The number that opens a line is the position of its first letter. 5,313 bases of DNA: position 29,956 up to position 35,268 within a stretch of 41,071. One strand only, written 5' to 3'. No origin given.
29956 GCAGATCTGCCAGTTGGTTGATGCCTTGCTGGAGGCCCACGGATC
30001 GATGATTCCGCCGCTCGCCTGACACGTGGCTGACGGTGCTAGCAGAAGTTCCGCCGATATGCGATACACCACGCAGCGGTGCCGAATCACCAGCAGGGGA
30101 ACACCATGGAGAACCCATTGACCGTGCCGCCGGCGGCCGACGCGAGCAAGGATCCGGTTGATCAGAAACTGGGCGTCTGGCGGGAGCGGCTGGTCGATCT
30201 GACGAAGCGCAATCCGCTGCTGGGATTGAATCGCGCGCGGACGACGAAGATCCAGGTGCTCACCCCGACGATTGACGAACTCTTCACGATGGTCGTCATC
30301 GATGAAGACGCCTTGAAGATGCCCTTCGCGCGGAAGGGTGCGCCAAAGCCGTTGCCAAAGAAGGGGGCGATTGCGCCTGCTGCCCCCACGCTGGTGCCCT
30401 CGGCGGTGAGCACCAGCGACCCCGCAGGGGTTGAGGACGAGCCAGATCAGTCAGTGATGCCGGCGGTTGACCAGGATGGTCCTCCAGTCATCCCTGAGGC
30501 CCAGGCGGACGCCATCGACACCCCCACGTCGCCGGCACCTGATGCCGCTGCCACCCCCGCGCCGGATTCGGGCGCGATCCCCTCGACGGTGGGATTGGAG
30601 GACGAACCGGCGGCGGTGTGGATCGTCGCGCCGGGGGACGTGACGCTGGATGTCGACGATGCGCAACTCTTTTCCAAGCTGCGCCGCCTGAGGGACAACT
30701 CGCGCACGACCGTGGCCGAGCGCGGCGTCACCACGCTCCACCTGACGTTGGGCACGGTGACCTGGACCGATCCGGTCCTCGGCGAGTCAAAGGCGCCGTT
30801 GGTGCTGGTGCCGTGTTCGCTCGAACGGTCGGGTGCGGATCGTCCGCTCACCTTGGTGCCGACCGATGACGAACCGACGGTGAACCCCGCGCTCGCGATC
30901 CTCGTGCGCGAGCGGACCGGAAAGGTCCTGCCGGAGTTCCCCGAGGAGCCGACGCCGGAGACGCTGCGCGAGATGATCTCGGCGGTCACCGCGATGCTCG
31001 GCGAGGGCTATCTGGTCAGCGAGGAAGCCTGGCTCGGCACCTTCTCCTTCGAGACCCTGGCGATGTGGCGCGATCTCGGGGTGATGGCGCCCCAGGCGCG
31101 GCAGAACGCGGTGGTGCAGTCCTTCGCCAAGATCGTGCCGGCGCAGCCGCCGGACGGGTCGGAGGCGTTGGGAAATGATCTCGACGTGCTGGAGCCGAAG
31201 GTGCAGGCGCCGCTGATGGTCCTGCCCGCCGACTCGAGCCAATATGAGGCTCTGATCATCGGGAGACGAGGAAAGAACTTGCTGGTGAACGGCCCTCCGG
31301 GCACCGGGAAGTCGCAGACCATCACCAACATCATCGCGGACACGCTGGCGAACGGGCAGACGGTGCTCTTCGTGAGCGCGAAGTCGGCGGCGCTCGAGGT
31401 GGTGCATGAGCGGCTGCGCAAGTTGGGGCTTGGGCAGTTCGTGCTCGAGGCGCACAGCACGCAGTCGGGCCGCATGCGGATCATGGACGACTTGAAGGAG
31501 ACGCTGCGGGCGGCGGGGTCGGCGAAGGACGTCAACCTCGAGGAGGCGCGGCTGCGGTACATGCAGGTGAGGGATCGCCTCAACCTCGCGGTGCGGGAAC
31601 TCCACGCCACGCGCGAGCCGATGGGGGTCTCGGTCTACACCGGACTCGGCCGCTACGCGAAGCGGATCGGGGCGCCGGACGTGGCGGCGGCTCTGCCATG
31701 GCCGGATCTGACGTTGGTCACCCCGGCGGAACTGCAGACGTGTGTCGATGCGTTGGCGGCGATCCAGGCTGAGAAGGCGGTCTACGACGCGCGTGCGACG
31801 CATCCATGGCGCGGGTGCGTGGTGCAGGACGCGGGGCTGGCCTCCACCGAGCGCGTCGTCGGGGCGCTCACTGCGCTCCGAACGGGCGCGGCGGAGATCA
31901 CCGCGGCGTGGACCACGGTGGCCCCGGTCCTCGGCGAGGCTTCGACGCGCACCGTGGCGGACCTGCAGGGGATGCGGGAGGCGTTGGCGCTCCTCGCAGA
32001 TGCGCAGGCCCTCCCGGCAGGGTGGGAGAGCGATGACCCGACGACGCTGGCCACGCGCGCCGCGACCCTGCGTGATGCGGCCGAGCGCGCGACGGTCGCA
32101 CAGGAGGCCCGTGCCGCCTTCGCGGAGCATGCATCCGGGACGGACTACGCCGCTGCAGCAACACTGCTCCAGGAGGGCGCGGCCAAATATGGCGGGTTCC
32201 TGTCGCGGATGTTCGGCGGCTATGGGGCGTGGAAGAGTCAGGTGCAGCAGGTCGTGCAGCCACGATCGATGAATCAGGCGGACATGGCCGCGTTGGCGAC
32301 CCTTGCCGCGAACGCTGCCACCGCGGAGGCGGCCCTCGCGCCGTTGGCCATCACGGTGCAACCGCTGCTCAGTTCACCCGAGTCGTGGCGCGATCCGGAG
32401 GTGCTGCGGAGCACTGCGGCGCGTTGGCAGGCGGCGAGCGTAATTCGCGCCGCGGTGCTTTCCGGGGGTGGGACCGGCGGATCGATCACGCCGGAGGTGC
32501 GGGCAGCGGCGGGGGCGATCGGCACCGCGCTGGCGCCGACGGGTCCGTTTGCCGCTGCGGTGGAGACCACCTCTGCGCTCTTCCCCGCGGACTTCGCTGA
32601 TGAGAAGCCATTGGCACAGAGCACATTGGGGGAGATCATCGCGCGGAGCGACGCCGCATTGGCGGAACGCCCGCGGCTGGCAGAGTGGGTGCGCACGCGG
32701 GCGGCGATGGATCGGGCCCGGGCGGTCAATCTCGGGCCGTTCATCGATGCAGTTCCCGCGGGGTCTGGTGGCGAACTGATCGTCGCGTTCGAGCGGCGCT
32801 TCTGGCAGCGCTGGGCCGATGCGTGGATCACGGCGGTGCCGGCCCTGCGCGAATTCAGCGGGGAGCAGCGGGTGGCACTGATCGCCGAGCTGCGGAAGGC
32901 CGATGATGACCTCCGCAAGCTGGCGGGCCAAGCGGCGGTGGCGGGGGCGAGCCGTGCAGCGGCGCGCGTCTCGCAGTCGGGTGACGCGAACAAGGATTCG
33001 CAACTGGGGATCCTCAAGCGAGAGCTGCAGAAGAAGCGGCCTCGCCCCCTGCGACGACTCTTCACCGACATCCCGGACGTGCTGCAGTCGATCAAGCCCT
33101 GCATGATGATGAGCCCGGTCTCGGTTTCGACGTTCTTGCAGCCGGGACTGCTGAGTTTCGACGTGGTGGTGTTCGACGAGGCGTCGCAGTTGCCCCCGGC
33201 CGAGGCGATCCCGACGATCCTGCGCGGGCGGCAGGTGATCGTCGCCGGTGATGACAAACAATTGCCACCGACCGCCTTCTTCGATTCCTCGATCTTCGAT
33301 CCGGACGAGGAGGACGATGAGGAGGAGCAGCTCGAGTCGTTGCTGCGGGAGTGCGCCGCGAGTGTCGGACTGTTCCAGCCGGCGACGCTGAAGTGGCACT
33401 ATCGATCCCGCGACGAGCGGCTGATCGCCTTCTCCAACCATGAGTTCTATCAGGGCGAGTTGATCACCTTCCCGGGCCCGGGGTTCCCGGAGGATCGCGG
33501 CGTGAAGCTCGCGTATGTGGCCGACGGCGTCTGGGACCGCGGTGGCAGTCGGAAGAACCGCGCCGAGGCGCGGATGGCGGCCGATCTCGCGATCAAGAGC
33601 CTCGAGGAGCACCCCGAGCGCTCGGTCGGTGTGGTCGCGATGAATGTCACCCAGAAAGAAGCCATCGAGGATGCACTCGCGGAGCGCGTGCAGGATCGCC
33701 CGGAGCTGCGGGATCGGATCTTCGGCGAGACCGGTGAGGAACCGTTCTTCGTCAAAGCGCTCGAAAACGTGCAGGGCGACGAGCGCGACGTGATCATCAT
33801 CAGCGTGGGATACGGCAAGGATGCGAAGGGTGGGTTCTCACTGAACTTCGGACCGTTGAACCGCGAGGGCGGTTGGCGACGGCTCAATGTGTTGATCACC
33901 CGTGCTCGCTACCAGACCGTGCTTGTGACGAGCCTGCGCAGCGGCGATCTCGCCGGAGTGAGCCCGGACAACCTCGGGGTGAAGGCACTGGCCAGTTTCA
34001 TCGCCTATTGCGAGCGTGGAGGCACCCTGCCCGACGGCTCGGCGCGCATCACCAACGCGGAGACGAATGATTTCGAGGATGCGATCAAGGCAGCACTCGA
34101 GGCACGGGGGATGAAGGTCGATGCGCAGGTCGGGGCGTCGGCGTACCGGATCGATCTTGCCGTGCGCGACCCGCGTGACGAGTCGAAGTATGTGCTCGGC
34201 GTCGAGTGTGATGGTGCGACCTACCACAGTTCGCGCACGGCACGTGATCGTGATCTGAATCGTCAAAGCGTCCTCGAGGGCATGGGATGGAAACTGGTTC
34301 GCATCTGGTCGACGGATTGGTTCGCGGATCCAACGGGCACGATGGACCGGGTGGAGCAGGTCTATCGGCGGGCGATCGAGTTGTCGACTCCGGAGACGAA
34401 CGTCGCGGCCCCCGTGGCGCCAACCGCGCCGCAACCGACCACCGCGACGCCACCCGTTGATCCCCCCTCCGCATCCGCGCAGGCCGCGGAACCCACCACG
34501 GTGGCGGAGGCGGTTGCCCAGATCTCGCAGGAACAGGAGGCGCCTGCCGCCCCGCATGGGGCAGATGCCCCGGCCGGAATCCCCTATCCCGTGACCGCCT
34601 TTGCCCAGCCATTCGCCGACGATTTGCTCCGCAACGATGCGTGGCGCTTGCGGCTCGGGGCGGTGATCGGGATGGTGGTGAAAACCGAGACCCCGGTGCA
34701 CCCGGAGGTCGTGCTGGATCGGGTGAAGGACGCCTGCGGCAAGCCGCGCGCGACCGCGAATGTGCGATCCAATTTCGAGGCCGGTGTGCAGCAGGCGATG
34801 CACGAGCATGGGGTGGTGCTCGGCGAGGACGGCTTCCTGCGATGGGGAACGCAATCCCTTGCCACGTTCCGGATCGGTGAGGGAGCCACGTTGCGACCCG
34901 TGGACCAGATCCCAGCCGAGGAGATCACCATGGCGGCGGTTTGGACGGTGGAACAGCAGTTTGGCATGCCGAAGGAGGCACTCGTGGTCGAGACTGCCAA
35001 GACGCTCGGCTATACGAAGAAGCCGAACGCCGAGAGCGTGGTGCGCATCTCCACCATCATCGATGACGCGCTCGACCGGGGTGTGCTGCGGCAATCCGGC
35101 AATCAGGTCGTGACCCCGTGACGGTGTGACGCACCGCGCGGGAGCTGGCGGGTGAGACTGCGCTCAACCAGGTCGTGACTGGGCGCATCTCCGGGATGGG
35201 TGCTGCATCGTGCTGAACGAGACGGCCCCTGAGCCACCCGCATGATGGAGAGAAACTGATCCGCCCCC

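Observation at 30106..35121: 1671-aa DUF4011 / SF1 helicase / Vsr-DUF559 nuclease / DUF3320-like protein resembling the single-gene Hhe antiphage system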

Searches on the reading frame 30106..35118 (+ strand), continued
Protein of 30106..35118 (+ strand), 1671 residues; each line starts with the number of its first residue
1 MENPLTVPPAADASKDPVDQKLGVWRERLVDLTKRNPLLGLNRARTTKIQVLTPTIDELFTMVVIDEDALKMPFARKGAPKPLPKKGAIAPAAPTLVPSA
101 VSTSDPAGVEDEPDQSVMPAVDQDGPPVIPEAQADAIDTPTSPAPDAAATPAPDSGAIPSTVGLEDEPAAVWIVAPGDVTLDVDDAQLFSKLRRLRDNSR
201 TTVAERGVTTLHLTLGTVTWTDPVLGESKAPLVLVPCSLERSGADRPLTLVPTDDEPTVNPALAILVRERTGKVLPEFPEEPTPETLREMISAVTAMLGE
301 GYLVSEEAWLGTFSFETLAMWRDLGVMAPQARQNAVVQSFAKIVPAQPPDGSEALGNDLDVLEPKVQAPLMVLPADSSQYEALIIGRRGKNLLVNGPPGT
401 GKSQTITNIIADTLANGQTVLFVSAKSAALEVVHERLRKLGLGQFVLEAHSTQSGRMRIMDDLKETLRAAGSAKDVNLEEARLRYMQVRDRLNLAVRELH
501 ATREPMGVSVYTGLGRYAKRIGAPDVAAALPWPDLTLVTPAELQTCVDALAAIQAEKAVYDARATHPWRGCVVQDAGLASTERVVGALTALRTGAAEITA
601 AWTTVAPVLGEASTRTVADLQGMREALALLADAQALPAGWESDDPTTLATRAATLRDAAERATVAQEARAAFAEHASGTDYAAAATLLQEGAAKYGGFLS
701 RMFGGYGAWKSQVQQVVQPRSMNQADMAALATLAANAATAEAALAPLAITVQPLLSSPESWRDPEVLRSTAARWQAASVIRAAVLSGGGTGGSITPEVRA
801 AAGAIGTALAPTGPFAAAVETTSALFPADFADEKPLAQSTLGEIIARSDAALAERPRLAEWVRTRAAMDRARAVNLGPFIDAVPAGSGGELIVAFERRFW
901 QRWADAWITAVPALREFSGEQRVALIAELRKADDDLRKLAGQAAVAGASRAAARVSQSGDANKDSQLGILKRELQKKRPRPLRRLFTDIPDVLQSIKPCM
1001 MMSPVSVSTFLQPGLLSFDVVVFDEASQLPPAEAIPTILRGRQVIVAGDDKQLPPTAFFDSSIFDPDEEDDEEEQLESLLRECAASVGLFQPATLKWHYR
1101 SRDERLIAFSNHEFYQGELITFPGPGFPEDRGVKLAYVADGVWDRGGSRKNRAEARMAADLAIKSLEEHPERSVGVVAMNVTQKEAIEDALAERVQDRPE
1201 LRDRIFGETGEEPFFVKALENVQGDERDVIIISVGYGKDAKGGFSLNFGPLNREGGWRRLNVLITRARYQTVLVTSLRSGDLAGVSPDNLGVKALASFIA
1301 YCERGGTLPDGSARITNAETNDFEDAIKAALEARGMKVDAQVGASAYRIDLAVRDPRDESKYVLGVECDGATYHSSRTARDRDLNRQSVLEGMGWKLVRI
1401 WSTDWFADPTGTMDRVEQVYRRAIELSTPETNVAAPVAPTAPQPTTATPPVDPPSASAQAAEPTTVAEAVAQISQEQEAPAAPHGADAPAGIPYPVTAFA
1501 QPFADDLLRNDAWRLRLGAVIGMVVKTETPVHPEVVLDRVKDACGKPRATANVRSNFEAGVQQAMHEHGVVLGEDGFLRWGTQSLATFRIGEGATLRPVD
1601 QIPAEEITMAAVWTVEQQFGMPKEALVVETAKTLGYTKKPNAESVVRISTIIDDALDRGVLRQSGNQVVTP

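Call 92: search_protein_families(library=ncbifam, proteins=[L126:6480-12368:+, L127:6351-13013:+, P0003, P0009], max_evalue=1e-50)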
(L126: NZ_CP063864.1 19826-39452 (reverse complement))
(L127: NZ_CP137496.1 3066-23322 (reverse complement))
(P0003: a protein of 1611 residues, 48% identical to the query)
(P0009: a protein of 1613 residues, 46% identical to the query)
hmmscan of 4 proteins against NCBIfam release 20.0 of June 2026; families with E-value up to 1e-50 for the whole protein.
L126:6480-12368:+ (1963 aa): 2 families
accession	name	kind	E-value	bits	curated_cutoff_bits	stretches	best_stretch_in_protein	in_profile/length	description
NF058533.1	antiphage_ProA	equivalog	0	2225.2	1500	1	15-1947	2-1903/1903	anti-phage protein ProA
NF042953.1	Hhe_antiphage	equivalog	1e-247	825.5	2000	2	1039-1735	1017-1706/1797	DUF4011 domain-containing anti-phage protein Hhe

L127:6351-13013:+ (2221 aa): 2 families
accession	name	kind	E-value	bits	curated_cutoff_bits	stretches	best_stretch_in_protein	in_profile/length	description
NF058533.1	antiphage_ProA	equivalog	0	2372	1500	1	43-2202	1-1902/1903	anti-phage protein ProA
NF042953.1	Hhe_antiphage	equivalog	9.4e-260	865.4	2000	2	1350-2003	1058-1712/1797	DUF4011 domain-containing anti-phage protein Hhe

P0003 (1611 aa): 2 families
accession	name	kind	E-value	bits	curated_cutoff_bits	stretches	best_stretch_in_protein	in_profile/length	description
NF058533.1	antiphage_ProA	equivalog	0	1249.4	1500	1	29-1579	346-1903/1903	anti-phage protein ProA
NF042953.1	Hhe_antiphage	equivalog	2.3e-240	801.1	2000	2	804-1390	1100-1683/1797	DUF4011 domain-containing anti-phage protein Hhe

P0009 (1613 aa): 2 families
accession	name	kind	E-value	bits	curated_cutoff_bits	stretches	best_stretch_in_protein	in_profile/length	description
NF058533.1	antiphage_ProA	equivalog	0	1163.3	1500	1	10-1581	346-1903/1903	anti-phage protein ProA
NF042953.1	Hhe_antiphage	equivalog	6.7e-243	809.5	2000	2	693-1375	1006-1688/1797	DUF4011 domain-containing anti-phage protein Hhe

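Call 93: search_protein_families(library=padloc, proteins=[L126:6480-12368:+, L127:6351-13013:+, L002:9911-14713:+, L011:9653-14281:+, P0003], max_evalue=1e-50)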
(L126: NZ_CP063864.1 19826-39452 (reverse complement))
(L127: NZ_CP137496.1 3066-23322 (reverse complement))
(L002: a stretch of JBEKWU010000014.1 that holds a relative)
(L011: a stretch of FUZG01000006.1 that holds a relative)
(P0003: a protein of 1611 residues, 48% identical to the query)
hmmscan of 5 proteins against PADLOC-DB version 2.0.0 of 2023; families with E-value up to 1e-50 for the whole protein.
L126:6480-12368:+ (1963 aa): 2 families
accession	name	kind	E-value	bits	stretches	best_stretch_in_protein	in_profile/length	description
PDLC05009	PDC-S37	-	0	1183.2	1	368-1961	9-1531/1550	-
PDLC02194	Hhe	-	1.6e-180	600.5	1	1128-1705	1198-1776/1911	-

L127:6351-13013:+ (2221 aa): 2 families
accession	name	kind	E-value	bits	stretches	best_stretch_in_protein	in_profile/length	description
PDLC05009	PDC-S37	-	0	1273.8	2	1275-2219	655-1533/1550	-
PDLC02194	Hhe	-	5.9e-181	602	1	1353-1959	1160-1768/1911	-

L002:9911-14713:+ (1601 aa): 2 families
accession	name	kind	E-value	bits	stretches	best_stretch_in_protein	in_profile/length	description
PDLC05009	PDC-S37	-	0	1212.2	1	39-1597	5-1543/1550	-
PDLC02194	Hhe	-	8.7e-167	555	1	866-1376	1279-1781/1911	-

L011:9653-14281:+ (1543 aa): 2 families
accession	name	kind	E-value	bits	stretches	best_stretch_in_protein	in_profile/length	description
PDLC05009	PDC-S37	-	0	1425.3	1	4-1534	8-1539/1550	-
PDLC02194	Hhe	-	8.9e-182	604.7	2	781-1330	1217-1770/1911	-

P0003 (1611 aa): 2 families
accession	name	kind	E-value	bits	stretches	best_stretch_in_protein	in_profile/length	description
PDLC05009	PDC-S37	-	0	1230.3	1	37-1605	4-1541/1550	-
PDLC02194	Hhe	-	1.4e-171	570.9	1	802-1397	1197-1789/1911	-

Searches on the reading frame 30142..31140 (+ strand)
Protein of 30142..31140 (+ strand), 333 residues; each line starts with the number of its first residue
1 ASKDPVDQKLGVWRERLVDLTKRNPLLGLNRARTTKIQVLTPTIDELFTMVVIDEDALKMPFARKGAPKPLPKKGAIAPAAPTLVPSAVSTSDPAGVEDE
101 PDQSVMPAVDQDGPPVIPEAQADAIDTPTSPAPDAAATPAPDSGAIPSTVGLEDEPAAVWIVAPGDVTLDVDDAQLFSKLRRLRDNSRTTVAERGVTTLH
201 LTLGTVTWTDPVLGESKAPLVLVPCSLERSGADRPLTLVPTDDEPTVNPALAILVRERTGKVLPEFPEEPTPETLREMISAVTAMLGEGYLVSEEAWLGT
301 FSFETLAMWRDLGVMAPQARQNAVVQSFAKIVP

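Call 81: search_solved_structures(query=A6, max_evalue=1)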
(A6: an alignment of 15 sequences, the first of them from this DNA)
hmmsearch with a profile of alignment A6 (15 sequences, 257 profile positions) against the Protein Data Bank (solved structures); distinct sequences matched with E-value up to 1: 0.

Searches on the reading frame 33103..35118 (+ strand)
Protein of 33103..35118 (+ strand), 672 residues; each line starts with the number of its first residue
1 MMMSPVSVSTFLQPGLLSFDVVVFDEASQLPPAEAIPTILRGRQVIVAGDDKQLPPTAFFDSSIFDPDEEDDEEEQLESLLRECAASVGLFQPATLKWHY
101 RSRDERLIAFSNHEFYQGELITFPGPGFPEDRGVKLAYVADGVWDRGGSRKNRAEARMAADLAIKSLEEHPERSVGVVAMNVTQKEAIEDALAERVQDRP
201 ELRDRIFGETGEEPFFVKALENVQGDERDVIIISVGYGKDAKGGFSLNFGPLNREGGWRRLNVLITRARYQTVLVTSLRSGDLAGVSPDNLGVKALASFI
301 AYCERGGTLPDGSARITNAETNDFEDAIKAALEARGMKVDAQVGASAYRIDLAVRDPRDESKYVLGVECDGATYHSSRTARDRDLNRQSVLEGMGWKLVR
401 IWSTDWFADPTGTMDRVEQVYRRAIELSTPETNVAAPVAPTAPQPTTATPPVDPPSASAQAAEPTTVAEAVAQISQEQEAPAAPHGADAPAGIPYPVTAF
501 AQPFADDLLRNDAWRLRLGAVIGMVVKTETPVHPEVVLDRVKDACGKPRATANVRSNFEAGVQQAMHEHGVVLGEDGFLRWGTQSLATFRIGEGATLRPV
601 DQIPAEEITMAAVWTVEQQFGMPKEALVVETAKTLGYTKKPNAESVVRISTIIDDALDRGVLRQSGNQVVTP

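Call 52: predict_structure(alignment_id=A3)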
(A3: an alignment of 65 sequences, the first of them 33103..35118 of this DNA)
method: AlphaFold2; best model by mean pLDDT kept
length: 672 residues; sequences in the alignment: 65
mean_pLDDT: 80.8   pTM: 0.47
mean pLDDT of the five models: 80.8, 79.4, 78.7, 78.4, 77.1
residues with pLDDT >= 90: 347; 70-90: 142; 50-70: 103; < 50: 80
segments of 3 or more residues with pLDDT < 50: 1-10, 79-81, 83-100, 446-467, 473-487
pLDDT, mean of each block of 10 residues (from residue 1): 42 60 59 62 62 51 52 51 42 40 76 76 58 92 82 96 95 94 96 93 83 86 88 93 85 90 87 96 88 94 89 57 86 96 87 96 95 67 84 93 85 94 95 88 51 37 44 44 46 94 93 95 97 97 92 95 97 96 92 94 97 93 95 94 95 97 95 88
secondary structure, 60 per line:
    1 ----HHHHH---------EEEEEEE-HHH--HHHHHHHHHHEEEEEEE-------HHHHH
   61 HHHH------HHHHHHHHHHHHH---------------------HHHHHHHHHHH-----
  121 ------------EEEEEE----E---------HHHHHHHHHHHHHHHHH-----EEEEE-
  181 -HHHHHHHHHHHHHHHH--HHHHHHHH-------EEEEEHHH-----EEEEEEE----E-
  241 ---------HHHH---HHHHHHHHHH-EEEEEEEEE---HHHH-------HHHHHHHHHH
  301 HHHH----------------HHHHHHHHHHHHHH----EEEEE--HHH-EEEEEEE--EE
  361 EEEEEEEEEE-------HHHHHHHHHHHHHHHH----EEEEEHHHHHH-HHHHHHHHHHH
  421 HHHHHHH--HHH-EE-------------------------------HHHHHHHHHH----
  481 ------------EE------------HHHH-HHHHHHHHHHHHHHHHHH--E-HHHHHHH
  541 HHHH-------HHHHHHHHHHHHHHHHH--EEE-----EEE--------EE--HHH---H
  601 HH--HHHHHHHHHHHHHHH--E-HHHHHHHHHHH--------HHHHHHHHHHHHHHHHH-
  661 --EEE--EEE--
elements in order (helices of 4 or more, strands of 3 or more residues): H5-9 E19-25 H32-41 E42-48 H56-64 H71-83 H105-115 E133-138 H153-169 E175-179 H182-197 H200-207 E215-219 E228-234 H250-253 H257-266 E268-276 H280-283 H291-304 H321-334 E339-343 E350-356 E359-370 H378-393 E398-402 H403-408 H410-427 H467-476 H507-510 H512-529 H534-544 H552-568 E571-573 E579-581 H605-619 H624-634 H643-659 E663-665 E668-670

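Call 55: fold_search(model_id=the predicted structure, library=pdb)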
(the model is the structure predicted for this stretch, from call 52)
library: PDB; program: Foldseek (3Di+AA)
matches with E <= 10: 1326; with E <= 0.001: 41
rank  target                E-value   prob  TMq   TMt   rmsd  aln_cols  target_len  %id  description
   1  4b3g_B                1.0e-08  1.00  0.22  0.24  12.4       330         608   23  crystal structure of Ighmbp2 helicase in complex with RNA (released 2012-09-26)
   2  4b3g_A                5.6e-08  1.00  0.22  0.24  11.7       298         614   24  crystal structure of Ighmbp2 helicase in complex with RNA (released 2012-09-26)
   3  5eaw_A                6.6e-08  1.00  0.21  0.14  12.2       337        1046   20  Crystal structure of Dna2 nuclease-helicase (released 2015-11-18)
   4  5ean_A                1.6e-07  1.00  0.22  0.15  12.5       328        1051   20  Crystal structure of Dna2 in complex with a 5' overhang DNA (released 2015-11-18)
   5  8ftm_B                2.0e-07  1.00  0.23  0.22  11.5       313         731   19  Setx-ssRNA-ADP-SO4 complex (released 2023-10-25)
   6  2xzo_A                4.4e-07  1.00  0.21  0.23  11.9       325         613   21  Upf1 helicase - RNA complex (released 2011-03-30)
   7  8rao_O                5.7e-07  1.00  0.23  0.23  16.1       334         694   20  Structure of Sen1-ADP.BeF3-RNA complex (released 2024-10-30)
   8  9l5t_Y                8.3e-07  1.00  0.23  0.13  18.5       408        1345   17  Cryo-EM structure of the thermophile spliceosome (state B*Q2) (released 2025-03-12)
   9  8ftm_A                9.3e-07  1.00  0.22  0.21  11.6       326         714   20  Setx-ssRNA-ADP-SO4 complex (released 2023-10-25)
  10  5mzn                  1.1e-06  1.00  0.21  0.21  15.4       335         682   20  Helicase Sen1 (released 2017-04-19)
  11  9l5s_Y                2.5e-06  1.00  0.23  0.13  18.8       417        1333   17  Cryo-EM structure of the thermophile spliceosome (state B*Q1) (released 2025-03-12)
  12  6zsl_A                2.9e-06  1.00  0.19  0.21  13.7       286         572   18  Crystal structure of the SARS-CoV-2 helicase at 1.94 Angstrom resolution (released 2020-07-29)
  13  9i53_A                6.8e-06  1.00  0.18  0.21  13.6       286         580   19  Crystal structure of the SARS-CoV-2 helicase NSP13 in complex with ATP (released 2025-07-23)
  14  7nn0_B                6.8e-06  1.00  0.19  0.21  11.2       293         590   17  Crystal structure of the SARS-CoV-2 helicase in complex with AMP-PNP (released 2021-03-24)
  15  7a5p_U                7.2e-06  1.00  0.22  0.12  11.4       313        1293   19  Human C Complex Spliceosome - Medium-resolution PERIPHERY (released 2020-10-14)
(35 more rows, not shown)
